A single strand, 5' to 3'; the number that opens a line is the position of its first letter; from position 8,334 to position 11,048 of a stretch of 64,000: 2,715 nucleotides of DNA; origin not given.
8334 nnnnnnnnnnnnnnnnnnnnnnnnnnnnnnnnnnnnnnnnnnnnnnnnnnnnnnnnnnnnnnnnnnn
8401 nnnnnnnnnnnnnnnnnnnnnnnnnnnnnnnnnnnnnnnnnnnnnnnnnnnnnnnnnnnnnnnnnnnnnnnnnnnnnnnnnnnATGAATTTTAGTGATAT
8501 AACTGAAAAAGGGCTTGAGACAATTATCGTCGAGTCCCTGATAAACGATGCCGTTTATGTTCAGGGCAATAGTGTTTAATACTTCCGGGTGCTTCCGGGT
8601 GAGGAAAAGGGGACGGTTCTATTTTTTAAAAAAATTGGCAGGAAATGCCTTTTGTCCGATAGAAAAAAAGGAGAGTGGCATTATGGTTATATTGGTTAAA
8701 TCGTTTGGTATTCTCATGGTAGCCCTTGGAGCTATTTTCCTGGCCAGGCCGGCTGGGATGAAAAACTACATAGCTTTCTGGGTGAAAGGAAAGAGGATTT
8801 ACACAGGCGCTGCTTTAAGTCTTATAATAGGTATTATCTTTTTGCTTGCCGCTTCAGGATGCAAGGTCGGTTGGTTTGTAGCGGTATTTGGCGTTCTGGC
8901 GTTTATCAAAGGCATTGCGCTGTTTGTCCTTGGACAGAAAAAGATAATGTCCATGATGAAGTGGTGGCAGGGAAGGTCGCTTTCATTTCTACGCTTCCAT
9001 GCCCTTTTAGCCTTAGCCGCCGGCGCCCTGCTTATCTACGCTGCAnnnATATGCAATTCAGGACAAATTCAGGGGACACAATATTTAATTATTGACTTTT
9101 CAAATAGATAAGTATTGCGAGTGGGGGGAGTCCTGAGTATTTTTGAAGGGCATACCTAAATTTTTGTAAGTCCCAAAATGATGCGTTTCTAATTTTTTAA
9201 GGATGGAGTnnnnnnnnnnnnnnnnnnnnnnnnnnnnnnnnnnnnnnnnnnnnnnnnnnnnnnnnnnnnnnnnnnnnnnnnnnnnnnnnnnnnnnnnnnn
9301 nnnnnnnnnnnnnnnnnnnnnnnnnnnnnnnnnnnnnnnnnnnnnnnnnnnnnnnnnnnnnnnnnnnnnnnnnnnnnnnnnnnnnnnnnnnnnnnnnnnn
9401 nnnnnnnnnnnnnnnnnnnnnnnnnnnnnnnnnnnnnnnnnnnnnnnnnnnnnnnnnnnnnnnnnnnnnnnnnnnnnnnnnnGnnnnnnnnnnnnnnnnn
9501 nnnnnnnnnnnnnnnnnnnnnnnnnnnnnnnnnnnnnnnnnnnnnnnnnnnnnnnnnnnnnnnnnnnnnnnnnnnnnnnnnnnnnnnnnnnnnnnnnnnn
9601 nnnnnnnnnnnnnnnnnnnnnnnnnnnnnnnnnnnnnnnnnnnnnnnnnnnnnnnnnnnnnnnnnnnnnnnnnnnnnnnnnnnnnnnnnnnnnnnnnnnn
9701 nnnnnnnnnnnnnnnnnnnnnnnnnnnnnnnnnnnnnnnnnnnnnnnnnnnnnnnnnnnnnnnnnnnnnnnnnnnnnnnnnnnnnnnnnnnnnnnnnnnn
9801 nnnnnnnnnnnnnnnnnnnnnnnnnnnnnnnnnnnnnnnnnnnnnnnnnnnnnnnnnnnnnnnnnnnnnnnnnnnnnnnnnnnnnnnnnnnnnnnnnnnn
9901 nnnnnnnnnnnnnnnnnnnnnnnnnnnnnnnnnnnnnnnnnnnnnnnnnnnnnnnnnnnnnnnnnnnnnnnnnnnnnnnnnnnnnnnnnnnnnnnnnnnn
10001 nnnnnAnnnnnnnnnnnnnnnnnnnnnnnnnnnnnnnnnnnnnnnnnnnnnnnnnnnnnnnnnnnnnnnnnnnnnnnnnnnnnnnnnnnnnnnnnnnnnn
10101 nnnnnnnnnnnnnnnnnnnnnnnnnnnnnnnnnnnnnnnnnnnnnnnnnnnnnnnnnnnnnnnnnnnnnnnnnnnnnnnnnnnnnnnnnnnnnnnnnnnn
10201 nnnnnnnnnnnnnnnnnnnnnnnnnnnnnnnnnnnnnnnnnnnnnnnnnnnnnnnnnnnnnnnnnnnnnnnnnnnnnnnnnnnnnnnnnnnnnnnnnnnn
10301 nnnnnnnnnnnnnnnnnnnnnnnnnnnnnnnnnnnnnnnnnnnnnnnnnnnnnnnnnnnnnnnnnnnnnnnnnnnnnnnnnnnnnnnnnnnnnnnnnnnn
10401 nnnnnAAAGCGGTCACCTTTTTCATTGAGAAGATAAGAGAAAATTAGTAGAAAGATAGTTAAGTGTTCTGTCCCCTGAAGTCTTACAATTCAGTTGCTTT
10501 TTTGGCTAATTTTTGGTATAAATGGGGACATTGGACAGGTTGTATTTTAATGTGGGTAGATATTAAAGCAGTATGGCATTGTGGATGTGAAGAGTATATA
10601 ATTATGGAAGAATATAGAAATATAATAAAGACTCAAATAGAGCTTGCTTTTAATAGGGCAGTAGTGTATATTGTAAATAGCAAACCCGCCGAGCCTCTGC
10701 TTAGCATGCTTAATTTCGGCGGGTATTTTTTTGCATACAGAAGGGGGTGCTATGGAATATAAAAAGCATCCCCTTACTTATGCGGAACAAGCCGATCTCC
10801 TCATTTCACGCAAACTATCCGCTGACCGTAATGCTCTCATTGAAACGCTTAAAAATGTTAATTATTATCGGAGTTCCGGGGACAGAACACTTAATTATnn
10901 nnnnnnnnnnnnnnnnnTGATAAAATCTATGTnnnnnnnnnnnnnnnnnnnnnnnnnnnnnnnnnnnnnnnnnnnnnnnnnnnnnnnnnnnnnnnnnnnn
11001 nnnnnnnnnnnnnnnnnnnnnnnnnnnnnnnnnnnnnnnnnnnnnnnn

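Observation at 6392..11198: Two about 320-bp MITE copies carrying a 5' RAYT fragment, plus a solo end; one copy interrupts an Abi_2 gene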

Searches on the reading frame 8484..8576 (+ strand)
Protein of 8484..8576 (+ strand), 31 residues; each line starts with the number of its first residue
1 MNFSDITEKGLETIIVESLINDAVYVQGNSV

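Call 9: search_protein_families(library=pfam, proteins=[window:8484-8576:+], max_evalue=1)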
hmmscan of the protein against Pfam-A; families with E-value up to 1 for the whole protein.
window:8484-8576:+ (31 aa): 0 families

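Call 35: search_protein_families(library=padloc, proteins=[window:8484-8576:+], max_evalue=10)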
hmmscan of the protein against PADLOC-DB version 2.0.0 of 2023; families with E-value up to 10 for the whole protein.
window:8484-8576:+ (31 aa): 0 families

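Call 43: search_dna_similar(query=window:8484-8576:+, collection=plasmids, mode=protein, max_evalue=10, max_rows=12)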
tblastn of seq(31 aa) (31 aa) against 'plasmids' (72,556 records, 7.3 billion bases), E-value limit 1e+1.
Records with a match: 4; places in all: 4; records where one place covers at least 80% of the query: 4.
Best place of each record, by identity: 60-80% 4.
By first word of the organism name: Synechocystis 4.
By predicted mobility (MOB-suite, as given by PLSDB): non-mobilizable 4.
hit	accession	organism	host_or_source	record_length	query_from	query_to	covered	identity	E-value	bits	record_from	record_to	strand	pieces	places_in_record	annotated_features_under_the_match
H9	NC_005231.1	Synechocystis sp. PCC 6803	-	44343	1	29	94%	62.1%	1e-3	40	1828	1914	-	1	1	none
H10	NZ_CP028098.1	Synechocystis sp. IPPAS B-1465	axenic culture,Synechocystis sp. GT-L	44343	1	29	94%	62.1%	1e-3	40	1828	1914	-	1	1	none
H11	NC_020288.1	Synechocystis sp. PCC 6803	-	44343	1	29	94%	62.1%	1e-3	40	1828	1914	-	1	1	none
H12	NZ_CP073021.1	Synechocystis sp. PCC 6803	cell culture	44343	1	29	94%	62.1%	1e-3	40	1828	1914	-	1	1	none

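Call 45: get_annotated_region(hit=H9, flank=3500)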
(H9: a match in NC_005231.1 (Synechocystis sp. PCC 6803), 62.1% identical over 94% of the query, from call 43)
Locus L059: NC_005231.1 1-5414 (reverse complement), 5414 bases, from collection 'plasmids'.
description: Synechocystis sp. PCC 6803 plasmid pSYSG, complete sequence
organism: Synechocystis sp. PCC 6803 (NCBI taxid 1148)
taxonomy: Bacteria; Cyanobacteriota; Cyanophyceae; Synechococcales; Merismopediaceae; Synechocystis; Synechocystis sp. PCC 6803
host: -; source: -; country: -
typing (MOB-suite, as given by PLSDB): non-mobilizable
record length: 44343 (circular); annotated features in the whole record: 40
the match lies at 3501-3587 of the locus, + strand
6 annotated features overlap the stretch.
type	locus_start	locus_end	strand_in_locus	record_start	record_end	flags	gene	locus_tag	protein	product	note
CDS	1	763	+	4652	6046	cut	-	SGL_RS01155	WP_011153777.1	restriction endonuclease subunit S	GO:0006304 - DNA modification [Evidence IEA]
CDS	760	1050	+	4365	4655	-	-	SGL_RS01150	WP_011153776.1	nucleotidyltransferase family protein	-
CDS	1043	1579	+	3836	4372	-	-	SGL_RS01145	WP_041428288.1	zeta toxin family protein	-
CDS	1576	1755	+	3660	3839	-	-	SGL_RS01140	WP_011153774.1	hypothetical protein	-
CDS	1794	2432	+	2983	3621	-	-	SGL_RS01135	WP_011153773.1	DUF4433 domain-containing protein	-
CDS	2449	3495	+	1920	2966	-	-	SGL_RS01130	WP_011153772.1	macro domain-containing protein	-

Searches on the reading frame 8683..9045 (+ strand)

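Call 9: search_protein_families(library=pfam, proteins=[window:8683-9045:+], max_evalue=1)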
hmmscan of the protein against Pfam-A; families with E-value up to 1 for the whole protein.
window:8683-9045:+ (121 aa): 2 families
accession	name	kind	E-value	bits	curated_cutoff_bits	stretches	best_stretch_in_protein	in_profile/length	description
PF15110.11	TMEM141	-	0.25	12.3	27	1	73-120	25-72/91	TMEM141 protein family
PF18917.5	LiaI-LiaF-like_TM1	-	0.56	10.8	27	1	8-24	3-19/42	LiaI-LiaF-like transmembrane region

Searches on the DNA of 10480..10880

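Call 69: search_rna_families(source=window, start=10480, end=10880, threshold=evalue, max_evalue=1, show_alignments=1)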
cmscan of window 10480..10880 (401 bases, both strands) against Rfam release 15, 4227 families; matches with E-value up to 1: 2.
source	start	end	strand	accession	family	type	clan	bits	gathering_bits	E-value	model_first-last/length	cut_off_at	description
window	10685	10724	+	RF03085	abiF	Gene; sRNA;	-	26.5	37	0.011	1-37/37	no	abiF RNA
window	10648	10734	+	RF02074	STnc240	Gene; sRNA;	-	21.7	55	0.74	1-77/77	no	Enterobacterial sRNA STnc240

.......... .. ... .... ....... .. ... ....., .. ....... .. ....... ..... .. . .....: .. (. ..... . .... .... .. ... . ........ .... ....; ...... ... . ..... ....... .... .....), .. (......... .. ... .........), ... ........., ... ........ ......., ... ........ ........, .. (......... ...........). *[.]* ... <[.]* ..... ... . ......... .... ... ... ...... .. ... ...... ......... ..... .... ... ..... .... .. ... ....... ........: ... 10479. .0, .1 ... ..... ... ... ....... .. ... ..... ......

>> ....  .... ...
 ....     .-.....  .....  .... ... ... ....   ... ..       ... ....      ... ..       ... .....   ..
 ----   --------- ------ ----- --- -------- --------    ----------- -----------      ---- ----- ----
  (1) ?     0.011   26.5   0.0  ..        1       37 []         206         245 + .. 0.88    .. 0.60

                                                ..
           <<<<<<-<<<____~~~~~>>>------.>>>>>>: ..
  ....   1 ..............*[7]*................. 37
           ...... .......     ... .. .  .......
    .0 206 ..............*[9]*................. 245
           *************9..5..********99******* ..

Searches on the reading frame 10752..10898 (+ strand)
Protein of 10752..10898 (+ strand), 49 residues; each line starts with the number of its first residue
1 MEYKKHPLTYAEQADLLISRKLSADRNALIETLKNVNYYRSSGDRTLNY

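Call 9: search_protein_families(library=pfam, proteins=[window:10752-10898:+], max_evalue=1)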
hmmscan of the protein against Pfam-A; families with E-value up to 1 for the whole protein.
window:10752-10898:+ (49 aa): 0 families

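Call 27: search_protein_families(library=ncbifam, proteins=[window:10752-10898:+], max_evalue=0.1)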
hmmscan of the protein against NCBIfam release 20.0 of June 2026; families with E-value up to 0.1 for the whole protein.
window:10752-10898:+ (49 aa): 0 families

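Call 34: find_homologous_proteins(query=window:10752-10871:+, max_evalue=10)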
Query seq(40 aa): no candidate shares three 5-residue words with the query. No homologue found.

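Call 35: search_protein_families(library=padloc, proteins=[window:10752-10871:+], max_evalue=10)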
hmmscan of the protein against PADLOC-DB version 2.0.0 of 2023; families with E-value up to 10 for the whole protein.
seq(40 aa): 1 family
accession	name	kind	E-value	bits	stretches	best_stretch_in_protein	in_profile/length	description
PDLC02344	AbiD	-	1.7e-05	22.7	1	2-40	2-41/277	AbiD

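Call 36: search_dna_similar(query=window:10752-10871:+, collection=plasmids, mode=protein, max_evalue=10, max_rows=15)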
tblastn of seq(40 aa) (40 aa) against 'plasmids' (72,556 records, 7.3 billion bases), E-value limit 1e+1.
Records with a match: 8; places in all: 8; records where one place covers at least 80% of the query: 5.
Best place of each record, by identity: <60% 8.
By first word of the organism name: Picosynechococcus 2; [Synechococcus] 1; Arthrobacter 1; Burkholderia 1; Pseudomonas 1; Loktanella 1; Thioclava 1.
By predicted mobility (MOB-suite, as given by PLSDB): non-mobilizable 6; conjugative 2.
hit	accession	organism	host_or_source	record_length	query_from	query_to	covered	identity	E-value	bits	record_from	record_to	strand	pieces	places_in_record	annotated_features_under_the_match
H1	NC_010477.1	Picosynechococcus sp. PCC 7002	-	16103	1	40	100%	48.8%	1e-2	37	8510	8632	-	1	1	Abi family protein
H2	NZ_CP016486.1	Picosynechococcus sp. PCC 8807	cell culture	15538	1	40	100%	46.3%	8e-2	35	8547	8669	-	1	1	Abi family protein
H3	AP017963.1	[Synechococcus] sp. NIES-970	-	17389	1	40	100%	46.3%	4e-1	33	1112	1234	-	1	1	hypothetical protein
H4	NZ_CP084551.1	Arthrobacter sp. FW306-07-I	isolate,terrestrial sediment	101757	9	40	80%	57.6%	9e-4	40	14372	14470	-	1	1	Abi family protein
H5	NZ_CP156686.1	Burkholderia stagnalis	Bacterial cells,soils collected in ...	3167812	6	29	60%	58.3%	9e+0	29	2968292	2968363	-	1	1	none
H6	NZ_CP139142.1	Pseudomonas sp. HR96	single cell,Flower of Prunus persica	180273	10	38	73%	44.8%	6e+0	30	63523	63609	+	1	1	none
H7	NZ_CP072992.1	Loktanella salsilacus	-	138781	3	37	88%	34.3%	5e+0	30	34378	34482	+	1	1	IS6 family transposase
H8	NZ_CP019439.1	Thioclava nitratireducens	pure culture,Surface seawater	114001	3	29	68%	40.7%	7e+0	29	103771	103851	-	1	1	IS6 family transposase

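Call 37: get_annotated_region(hit=H1, flank=1500)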
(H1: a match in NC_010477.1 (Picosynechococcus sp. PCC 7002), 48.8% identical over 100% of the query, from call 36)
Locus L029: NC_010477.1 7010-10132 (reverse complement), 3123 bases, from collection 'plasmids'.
description: Picosynechococcus sp. PCC 7002 plasmid pAQ3, complete sequence
organism: Picosynechococcus sp. PCC 7002 (NCBI taxid 32049)
taxonomy: Bacteria; Cyanobacteriota; Cyanophyceae; Chroococcales; Geminocystaceae; Picosynechococcus; Picosynechococcus sp. PCC 7002
host: -; source: -; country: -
typing (MOB-suite, as given by PLSDB): non-mobilizable
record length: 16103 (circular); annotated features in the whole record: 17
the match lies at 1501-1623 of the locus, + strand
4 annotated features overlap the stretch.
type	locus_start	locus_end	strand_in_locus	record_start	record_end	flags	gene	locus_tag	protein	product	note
CDS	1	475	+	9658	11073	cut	-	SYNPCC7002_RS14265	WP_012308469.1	DEAD/DEAH box helicase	-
CDS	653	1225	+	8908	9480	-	-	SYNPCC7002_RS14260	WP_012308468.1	hypothetical protein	-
CDS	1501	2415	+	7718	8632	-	-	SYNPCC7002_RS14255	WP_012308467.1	Abi family protein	-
CDS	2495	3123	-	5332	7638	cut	-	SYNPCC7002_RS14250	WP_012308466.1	EcoAI/FtnUII family type I restriction enzme subunit R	-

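Call 38: get_annotated_region(hit=H4, flank=1500)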
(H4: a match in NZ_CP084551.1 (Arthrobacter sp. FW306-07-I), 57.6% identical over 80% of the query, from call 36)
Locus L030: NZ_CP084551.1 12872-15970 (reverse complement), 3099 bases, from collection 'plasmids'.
description: Arthrobacter sp. FW306-07-I plasmid unnamed
organism: Arthrobacter sp. FW306-07-I (NCBI taxid 2879622)
taxonomy: Bacteria; Actinomycetota; Actinomycetes; Micrococcales; Micrococcaceae; Arthrobacter; Arthrobacter sp. FW306-07-I
host: -; source: isolate,terrestrial sediment; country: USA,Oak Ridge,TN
typing (MOB-suite, as given by PLSDB): conjugative; relaxase MOBP; mating-pair formation MPF_T
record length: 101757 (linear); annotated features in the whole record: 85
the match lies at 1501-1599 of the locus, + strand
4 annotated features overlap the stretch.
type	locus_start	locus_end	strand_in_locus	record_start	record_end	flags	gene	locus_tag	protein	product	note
CDS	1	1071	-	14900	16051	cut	-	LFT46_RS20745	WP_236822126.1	IS30 family transposase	-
CDS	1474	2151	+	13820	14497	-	-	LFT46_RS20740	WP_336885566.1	Abi family protein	-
CDS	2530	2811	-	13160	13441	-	-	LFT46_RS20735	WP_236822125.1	plasmid pRiA4b ORF-3 family protein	-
CDS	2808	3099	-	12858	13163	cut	-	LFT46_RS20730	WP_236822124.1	plasmid pRiA4b ORF-3 family protein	-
